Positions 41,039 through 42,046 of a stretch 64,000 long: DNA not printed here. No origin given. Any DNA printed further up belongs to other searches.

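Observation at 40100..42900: Low-GC island with a dNK-like P-loop kinase plus divergent Nudix-like operon next to an orphan phage TerS-like gene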

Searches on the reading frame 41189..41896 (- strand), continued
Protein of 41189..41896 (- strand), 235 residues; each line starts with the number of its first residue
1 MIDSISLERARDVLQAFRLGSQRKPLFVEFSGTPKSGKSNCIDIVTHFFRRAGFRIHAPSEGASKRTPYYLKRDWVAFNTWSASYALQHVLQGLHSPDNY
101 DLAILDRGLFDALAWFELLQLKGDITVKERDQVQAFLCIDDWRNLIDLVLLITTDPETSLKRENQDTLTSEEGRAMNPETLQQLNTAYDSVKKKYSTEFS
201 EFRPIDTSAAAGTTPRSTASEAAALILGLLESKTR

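Call 76: fold_search(model_id=the predicted structure, library=viral)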
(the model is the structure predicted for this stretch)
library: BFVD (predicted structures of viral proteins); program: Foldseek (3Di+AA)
matches with E <= 10: 796; with E <= 0.001: 63
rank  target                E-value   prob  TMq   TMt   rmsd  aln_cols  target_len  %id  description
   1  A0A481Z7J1            2.5e-07  1.00  0.62  0.51   4.5       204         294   15  Deoxynucleoside kinase [Pithovirus LCPAC202]
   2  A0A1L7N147            4.2e-07  1.00  0.59  0.62   6.4       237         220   13  dTMP kinase [Ralstonia phage RP12]
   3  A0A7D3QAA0            7.5e-07  1.00  0.63  0.68   3.9       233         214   15  (no name in the UniProt tables at hand)
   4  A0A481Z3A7            1.9e-06  1.00  0.64  0.64   7.4       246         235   15  Deoxynucleoside kinase [Pithovirus LCPAC001]
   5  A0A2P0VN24            2.0e-06  1.00  0.60  0.70   5.0       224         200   16  dTMP kinase [Tetraselmis virus 1]
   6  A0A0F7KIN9            2.2e-06  1.00  0.63  0.56  11.3       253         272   15  Putative deoxynucleoside kinase protein [Kallithea virus]
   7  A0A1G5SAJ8            2.9e-06  1.00  0.46  0.40   6.0       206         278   16  (no name in the UniProt tables at hand)
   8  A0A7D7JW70            3.1e-06  1.00  0.59  0.66   5.1       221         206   18  (no name in the UniProt tables at hand)
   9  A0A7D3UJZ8            5.5e-06  1.00  0.59  0.64   5.4       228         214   14  (no name in the UniProt tables at hand)
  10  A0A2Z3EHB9            5.5e-06  1.00  0.56  0.48   5.6       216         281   17  (no name in the UniProt tables at hand)
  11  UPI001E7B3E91         7.8e-06  1.00  0.60  0.67   4.8       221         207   18  (no name look-up for this kind of identifier)
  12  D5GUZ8                1.0e-05  1.00  0.52  0.66   4.8       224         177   15  Hypothetical phage protein [Campylobacter phage CP220]
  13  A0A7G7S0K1            1.1e-05  1.00  0.60  0.70   4.5       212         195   14  (no name in the UniProt tables at hand)
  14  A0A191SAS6            1.1e-05  1.00  0.59  0.66   5.1       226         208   15  (no name in the UniProt tables at hand)
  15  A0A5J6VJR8            1.4e-05  1.00  0.67  0.73   3.8       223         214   16  Deoxynucleoside kinase [Megaviridae environmental sample]
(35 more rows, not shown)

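Call 82: search_protein_families(library=phrogs, proteins=[L051:1-1101:-, L051:1492-3231:-, L051:3584-4930:-, L051:5038-5676:+, L051:5622-6314:+, L051:6307-7713:+, L051:7746-9530:-, L051:9511-10011:-, L051:10366-11418:-, L049:7208-7948:+], max_evalue=0.001)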
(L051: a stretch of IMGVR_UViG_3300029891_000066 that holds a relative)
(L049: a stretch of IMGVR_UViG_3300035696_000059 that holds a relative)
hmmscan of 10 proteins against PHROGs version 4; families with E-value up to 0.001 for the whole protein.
L051:1-1101:- (366 aa): 3 families
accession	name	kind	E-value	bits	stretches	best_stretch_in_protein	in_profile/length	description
phrog_1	-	integration and excision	3.9e-34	119.9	1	17-325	118-438/611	integrase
phrog_216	-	integration and excision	8.8e-20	72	1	125-321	12-223/301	integrase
phrog_7244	-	integration and excision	3.8e-08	33.9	1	69-233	77-243/263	integrase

L051:1492-3231:- (579 aa): 9 families
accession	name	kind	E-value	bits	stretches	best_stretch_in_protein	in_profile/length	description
phrog_4523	-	head and packaging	8e-165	551.2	2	160-578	218-641/644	major head and protease protein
phrog_133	-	head and packaging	1.3e-69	236.6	1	193-577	275-664/668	head maturation protease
phrog_617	-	head and packaging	2.1e-25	90.7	1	9-211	14-205/626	major head protein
phrog_29592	-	unknown function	6.3e-19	68.7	1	297-578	589-888/893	-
phrog_26519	-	unknown function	7.7e-19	69.2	1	397-577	2-189/192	-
phrog_80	-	head and packaging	2e-15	58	1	55-155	275-378/607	head maturation protease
phrog_2263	-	head and packaging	3.1e-08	34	1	52-232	73-227/551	major head protein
phrog_11321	-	unknown function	4.4e-08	33.9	1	44-150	22-134/327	-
phrog_3244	-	head and packaging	1.5e-07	32.5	1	55-148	72-173/326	head maturation protease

L051:3584-4930:- (448 aa): 2 families
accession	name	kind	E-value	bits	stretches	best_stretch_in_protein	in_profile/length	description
phrog_21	-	head and packaging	2.8e-68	231.8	1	14-438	36-494/1362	portal protein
phrog_537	-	head and packaging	4.5e-39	135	1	269-439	25-197/233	portal protein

L051:5038-5676:+ (212 aa): 0 families

L051:5622-6314:+ (230 aa): 0 families

L051:6307-7713:+ (468 aa): 1 family
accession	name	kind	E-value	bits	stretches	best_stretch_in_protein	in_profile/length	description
phrog_8902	-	unknown function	2.3e-07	31.5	1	277-448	64-232/238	-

L051:7746-9530:- (594 aa): 8 families
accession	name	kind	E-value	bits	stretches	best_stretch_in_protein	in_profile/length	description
phrog_15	-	head and packaging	3.8e-185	619.5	1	3-580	335-945/1330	terminase large subunit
phrog_21311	-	head and packaging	2.6e-29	103.6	1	101-295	2-204/218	terminase large subunit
phrog_15657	-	unknown function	2.3e-23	84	1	294-493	31-228/230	-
phrog_16406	-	unknown function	2.3e-22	80.4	1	304-565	117-388/601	-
phrog_4145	-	head and packaging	1.3e-20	74.6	1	7-193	12-201/209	terminase large subunit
phrog_3028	-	unknown function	2e-20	74.5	1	413-566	2-162/203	-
phrog_675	-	head and packaging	3.6e-20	72.8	1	50-356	45-348/576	terminase large subunit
phrog_3925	-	head and packaging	1.9e-14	54.6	1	8-119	25-136/150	terminase large subunit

L051:9511-10011:- (166 aa): 3 families
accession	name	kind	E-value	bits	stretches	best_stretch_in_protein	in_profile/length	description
phrog_57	-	head and packaging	4.4e-32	112.5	1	22-165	16-173/199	terminase small subunit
phrog_141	-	head and packaging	9.6e-06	26.1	1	84-161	81-157/183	terminase small subunit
phrog_1790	-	head and packaging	5.1e-05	24.2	1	74-157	7-90/114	terminase small subunit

L051:10366-11418:- (350 aa): 5 families
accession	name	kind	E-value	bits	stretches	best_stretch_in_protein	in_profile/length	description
phrog_270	-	DNA, RNA and nucleotide metabolism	1.6e-11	45.2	1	85-233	34-152/383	replication initiation protein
phrog_391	-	DNA, RNA and nucleotide metabolism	2.5e-07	31.6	1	115-243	33-139/298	replication initiation O-like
phrog_678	-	DNA, RNA and nucleotide metabolism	1.1e-05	26.2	1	98-208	75-177/346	replication initiation O-like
phrog_27344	-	DNA, RNA and nucleotide metabolism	6.2e-05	23.6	1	83-166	4-87/347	replication initiation protein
phrog_11896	-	DNA, RNA and nucleotide metabolism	0.00043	21.3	0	109-164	31-86/225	primosomal protein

L049:7208-7948:+ (246 aa): 0 families

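Call 84: search_protein_families(library=padloc, proteins=[L052:5916-7109:+, L052:7106-7729:+, L051:5622-6314:+, L051:6307-7713:+, P0226, L049:6691-7263:+], max_evalue=0.001)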
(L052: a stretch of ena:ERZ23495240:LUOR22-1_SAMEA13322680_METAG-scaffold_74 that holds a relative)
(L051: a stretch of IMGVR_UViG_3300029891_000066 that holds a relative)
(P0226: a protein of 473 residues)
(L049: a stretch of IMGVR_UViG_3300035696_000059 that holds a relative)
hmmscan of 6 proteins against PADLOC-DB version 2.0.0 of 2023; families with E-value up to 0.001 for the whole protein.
L052:5916-7109:+ (397 aa): 105 families (the best 25 are shown)
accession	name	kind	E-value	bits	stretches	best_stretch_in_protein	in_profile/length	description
PDLC04177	HEC-01A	-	3.8e-130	432.4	1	6-397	4-393/393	-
PDLC04175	HEC-01A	-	2.7e-53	179.3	1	7-395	6-361/363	-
PDLC04178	HEC-01A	-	3e-42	143.1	1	25-392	25-380/399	-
PDLC04183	HEC-01A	-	1.6e-40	137.4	2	204-395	208-401/402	-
PDLC04182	HEC-01A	-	5.8e-37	125.6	1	26-393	29-401/406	-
PDLC02980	AriA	-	5.7e-32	109.9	2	222-345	220-304/304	-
PDLC04174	HEC-01A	-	4.5e-29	99.5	1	212-394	77-260/264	-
PDLC04176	HEC-01A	-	2.3e-27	94.3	2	259-394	236-367/371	-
PDLC04184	HEC-01A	-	2.4e-27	94.1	2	211-359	241-409/464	-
PDLC04391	PDC-M07A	-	6.7e-26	89.2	2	210-392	207-401/412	-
PDLC04393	PDC-M07A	-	1.1e-24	85.3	2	211-392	217-405/435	-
PDLC04389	PDC-M07A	-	1.1e-24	85.2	2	209-392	218-423/443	-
PDLC04144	HEC-01B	-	2.9e-22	77.3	1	211-394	208-391/395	-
PDLC04392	PDC-M07A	-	3e-22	77.3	2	211-391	215-402/432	-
PDLC04180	HEC-01A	-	5e-22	76.6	2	278-372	252-349/382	-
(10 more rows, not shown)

L052:7106-7729:+ (207 aa): 6 families
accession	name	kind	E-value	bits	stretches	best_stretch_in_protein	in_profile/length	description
PDLC04201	HEC-01B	-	2.1e-64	214.8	1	1-204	1-200/202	-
PDLC04195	HEC-01B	-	1.7e-29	101.2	1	30-204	3-184/199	-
PDLC04199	HEC-01B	-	3.8e-14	50.9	1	43-170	2-133/203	-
PDLC04192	HEC-01B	-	1e-13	49.4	1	46-201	24-173/182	-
PDLC04194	HEC-01B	-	0.00013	19.8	1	109-165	91-146/204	-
PDLC04197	HEC-01B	-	0.00019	19.2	1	109-158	86-134/192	-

L051:5622-6314:+ (230 aa): 0 families

L051:6307-7713:+ (468 aa): 0 families

P0226 (473 aa): 0 families

L049:6691-7263:+ (190 aa): 0 families

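Call 90: find_related_loci(query=A5, collection=viral_contigs, flank=8000)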
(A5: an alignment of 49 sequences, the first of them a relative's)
Query A5 (468 aa) in viral_contigs; peptide patterns used: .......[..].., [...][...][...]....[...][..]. (x = any residue, [..] = any of these).
20 stretches matched a pattern; 3 encode a relative of the query (tblastn E <= 1e-3); 3 distinct loci.
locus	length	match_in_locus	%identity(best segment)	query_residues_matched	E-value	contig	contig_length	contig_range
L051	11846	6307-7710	100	1-468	0e+0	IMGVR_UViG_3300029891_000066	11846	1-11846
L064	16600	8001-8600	38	35-237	4e-41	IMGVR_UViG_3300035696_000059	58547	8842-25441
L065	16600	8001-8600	38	35-237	4e-41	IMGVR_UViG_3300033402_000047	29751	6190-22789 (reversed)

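Call 91: find_related_loci(query=A5, collection=metagenome_contigs, flank=10000)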
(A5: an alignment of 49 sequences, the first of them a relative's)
Query A5 (468 aa) in metagenome_contigs; peptide patterns used: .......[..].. (x = any residue, [..] = any of these).
600 stretches matched a pattern (row limit reached: there are more); 510 encode a relative of the query (tblastn E <= 1e-3); the best 80 are kept; 80 distinct loci.
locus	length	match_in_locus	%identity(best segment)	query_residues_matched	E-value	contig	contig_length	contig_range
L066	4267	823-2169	65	8-456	0e+0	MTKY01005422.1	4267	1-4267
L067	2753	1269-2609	53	2-450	2e-170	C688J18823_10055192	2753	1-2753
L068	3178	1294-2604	44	10-451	1e-119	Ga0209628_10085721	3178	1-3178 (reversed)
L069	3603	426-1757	43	3-451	1e-117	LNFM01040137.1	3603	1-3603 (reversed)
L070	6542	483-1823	41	1-450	2e-105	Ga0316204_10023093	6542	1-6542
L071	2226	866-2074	44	4-411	8e-110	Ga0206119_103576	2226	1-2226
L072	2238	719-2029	42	9-451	2e-109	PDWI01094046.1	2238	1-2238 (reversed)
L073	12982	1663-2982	39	6-451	6e-104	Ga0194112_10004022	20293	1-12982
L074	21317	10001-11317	38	7-450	9e-104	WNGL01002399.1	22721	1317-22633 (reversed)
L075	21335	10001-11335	40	6-453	1e-103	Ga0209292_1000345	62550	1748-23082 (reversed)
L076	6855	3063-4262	43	7-411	4e-102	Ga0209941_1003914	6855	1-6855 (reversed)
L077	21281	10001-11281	42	13-446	1e-101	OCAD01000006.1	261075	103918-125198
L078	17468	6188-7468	42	13-446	1e-101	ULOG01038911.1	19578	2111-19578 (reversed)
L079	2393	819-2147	40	1-449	9e-106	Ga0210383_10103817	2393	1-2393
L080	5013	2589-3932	40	9-464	9e-102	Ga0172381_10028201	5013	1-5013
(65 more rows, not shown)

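Call 98: search_protein_families(library=pfam, alignment_id=A6, max_evalue=0.00001)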
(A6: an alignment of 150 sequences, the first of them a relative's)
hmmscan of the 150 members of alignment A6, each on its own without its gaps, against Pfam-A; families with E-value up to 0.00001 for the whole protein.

A. member 1, L066:2227-3516:- (429 aa): 2 families
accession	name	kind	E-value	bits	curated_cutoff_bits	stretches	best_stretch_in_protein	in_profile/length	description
PF01189.24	Methyltr_RsmB-F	-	5.2e-41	141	27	1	227-423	6-195/199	16S rRNA methyltransferase RsmB/F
PF22458.1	RsmF-B_ferredox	-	1.2e-08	35.4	27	1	125-190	1-68/74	Methyltr_RsmF/B-like, ferredoxin-like domain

B. families by the number of members that match (of 150 scanned): 92 families (the first 25 are shown)
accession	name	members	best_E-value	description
PF04607.23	RelA_SpoT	6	1.6e-23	Region found in RelA / SpoT proteins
PF00589.27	Phage_integrase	3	6.5e-41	Phage integrase family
PF04245.18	NA37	2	8e-34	37-kD nucleoid-associated bacterial protein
PF18928.5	DUF5677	2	1.7e-27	Family of unknown function (DUF5677)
PF02371.22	Transposase_20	2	2.1e-22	Transposase IS116/IS110/IS902 family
PF05598.16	DUF772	2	1.3e-20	Transposase domain (DUF772)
PF13589.12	HATPase_c_3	2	3.1e-18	Histidine kinase-, DNA gyrase B-, and HSP90-like ATPase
PF01548.23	DEDD_Tnp_IS110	2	4.9e-17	Transposase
PF13751.12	DDE_Tnp_1_6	2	2e-15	Transposase DDE domain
PF01609.27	DDE_Tnp_1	2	3e-15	Transposase DDE domain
PF00270.35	DEAD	2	4e-12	DEAD/DEAH box helicase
PF01966.28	HD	2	5.4e-09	HD domain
PF01964.24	ThiC_Rad_SAM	1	1.4e-185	Radical SAM ThiC family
PF00330.25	Aconitase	1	6.1e-169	Aconitase family (aconitate hydratase)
PF07505.17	DUF5131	1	2.3e-110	Protein of unknown function (DUF5131)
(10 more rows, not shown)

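Call 101: search_protein_families(library=pfam, alignment_id=A7, max_evalue=0.01)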
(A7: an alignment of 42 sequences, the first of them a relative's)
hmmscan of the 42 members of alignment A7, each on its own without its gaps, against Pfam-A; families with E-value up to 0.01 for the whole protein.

A. member 1, L086:612-1121:+ (170 aa): 0 families

B. families by the number of members that match (of 42 scanned): 6 families
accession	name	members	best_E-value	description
PF12698.13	ABC2_membrane_3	1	0.00089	ABC-2 family transporter protein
PF03006.26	HlyIII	1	0.0028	Haemolysin-III related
PF13386.12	DsbD_2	1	0.004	Cytochrome C biogenesis protein transmembrane region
PF07895.16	DUF1673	1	0.0065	Protein of unknown function (DUF1673)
PF02060.20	ISK_Channel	1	0.0067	Slow voltage-gated potassium channel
PF13994.11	PgaD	1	0.0094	PgaD-like protein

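Call 102: search_solved_structures(query=A7, max_evalue=1)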
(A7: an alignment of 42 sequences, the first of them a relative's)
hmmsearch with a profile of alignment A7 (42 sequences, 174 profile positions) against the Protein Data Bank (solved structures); distinct sequences matched with E-value up to 1: 0.
